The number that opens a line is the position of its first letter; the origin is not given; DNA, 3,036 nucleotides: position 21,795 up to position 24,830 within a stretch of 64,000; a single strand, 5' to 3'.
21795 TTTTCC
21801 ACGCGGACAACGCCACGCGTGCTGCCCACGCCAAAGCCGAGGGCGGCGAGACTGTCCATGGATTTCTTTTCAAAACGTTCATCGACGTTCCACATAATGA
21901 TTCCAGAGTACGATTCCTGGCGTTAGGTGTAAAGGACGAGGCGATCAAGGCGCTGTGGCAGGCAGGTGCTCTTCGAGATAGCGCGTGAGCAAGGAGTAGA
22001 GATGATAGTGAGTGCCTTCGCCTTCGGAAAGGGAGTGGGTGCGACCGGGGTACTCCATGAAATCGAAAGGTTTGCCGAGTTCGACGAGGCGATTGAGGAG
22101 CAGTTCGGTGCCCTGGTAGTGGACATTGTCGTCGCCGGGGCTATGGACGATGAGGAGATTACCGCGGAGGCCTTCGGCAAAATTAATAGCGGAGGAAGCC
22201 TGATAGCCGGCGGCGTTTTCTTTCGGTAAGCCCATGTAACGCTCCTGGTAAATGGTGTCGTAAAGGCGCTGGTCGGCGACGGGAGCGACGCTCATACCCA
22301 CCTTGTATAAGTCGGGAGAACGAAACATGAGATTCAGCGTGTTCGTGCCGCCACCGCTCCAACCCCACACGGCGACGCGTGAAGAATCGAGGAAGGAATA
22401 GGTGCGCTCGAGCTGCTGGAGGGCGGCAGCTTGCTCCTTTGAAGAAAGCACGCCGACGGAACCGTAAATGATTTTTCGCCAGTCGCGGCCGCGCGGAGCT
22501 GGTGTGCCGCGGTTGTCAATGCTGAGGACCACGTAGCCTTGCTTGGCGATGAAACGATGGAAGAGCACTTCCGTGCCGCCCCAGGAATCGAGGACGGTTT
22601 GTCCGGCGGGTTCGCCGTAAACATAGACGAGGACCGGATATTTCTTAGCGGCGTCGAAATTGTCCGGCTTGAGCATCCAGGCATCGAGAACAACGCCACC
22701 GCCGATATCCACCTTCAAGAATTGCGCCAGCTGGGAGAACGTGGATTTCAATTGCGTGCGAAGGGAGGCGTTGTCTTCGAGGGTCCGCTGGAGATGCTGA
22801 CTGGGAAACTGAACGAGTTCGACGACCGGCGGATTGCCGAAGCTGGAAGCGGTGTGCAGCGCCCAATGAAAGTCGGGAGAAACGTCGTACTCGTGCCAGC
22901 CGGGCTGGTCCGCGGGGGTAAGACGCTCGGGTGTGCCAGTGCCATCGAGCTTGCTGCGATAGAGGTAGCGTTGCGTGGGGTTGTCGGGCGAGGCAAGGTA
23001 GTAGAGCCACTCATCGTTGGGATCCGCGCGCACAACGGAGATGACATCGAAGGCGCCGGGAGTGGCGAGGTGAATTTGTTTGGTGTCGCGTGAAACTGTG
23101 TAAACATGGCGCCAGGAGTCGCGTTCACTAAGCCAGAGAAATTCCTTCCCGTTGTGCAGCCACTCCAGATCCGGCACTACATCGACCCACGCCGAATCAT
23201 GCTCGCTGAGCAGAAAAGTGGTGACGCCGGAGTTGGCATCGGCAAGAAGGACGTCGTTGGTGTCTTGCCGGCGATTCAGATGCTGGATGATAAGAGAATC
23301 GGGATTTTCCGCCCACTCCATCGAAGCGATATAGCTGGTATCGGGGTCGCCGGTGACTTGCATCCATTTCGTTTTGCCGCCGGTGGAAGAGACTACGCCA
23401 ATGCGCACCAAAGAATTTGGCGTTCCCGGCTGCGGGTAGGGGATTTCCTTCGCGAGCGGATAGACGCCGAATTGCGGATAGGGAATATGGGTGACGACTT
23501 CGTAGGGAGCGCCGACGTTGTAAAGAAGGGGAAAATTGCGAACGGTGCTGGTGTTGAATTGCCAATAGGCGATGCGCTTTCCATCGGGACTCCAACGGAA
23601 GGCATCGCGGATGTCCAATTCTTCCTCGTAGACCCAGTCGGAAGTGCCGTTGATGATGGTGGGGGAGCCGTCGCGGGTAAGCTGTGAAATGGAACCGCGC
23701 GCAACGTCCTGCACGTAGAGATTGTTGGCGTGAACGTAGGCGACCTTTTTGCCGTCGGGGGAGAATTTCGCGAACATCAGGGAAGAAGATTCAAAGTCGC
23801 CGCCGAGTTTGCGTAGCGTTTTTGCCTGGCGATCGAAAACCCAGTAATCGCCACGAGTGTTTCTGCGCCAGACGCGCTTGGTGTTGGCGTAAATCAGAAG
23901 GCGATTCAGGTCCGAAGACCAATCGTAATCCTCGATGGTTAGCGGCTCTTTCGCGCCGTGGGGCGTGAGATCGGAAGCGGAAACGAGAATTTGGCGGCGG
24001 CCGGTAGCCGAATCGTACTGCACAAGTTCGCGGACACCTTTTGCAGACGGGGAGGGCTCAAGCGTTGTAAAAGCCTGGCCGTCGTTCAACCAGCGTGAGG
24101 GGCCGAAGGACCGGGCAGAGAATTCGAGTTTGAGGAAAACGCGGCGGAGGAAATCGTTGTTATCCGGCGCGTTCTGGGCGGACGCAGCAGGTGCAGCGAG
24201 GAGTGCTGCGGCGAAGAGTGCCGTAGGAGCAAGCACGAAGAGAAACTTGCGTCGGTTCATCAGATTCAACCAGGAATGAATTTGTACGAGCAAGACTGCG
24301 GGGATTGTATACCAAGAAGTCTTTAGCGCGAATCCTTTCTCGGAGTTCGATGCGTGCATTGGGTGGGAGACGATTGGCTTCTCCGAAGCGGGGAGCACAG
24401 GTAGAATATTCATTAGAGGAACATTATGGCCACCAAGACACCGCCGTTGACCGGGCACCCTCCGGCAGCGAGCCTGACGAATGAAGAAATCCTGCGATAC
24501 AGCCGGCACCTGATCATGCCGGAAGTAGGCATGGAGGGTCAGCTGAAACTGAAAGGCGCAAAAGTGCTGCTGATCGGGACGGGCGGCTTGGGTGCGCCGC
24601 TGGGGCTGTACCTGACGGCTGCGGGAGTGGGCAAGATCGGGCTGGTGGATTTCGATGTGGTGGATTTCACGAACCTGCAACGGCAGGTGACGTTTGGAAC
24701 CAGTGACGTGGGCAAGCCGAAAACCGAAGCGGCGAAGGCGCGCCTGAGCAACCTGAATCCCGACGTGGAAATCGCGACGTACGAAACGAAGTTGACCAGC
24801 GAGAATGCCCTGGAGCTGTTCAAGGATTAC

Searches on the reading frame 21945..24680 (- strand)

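Call 65: search_protein_families(library=pfam, proteins=[window:21945-24680:-], max_evalue=0.00001)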
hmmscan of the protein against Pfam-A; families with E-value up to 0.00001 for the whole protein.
window:21945-24680:- (911 aa): 2 families
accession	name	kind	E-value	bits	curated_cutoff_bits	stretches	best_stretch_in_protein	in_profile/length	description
PF00930.27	DPPIV_N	-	4.9e-92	308.8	22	1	255-618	1-354/354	Dipeptidyl peptidase IV (DPP IV) N-terminal region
PF00326.27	Peptidase_S9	-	2.4e-40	138.7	22.6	1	710-906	9-210/213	Prolyl oligopeptidase family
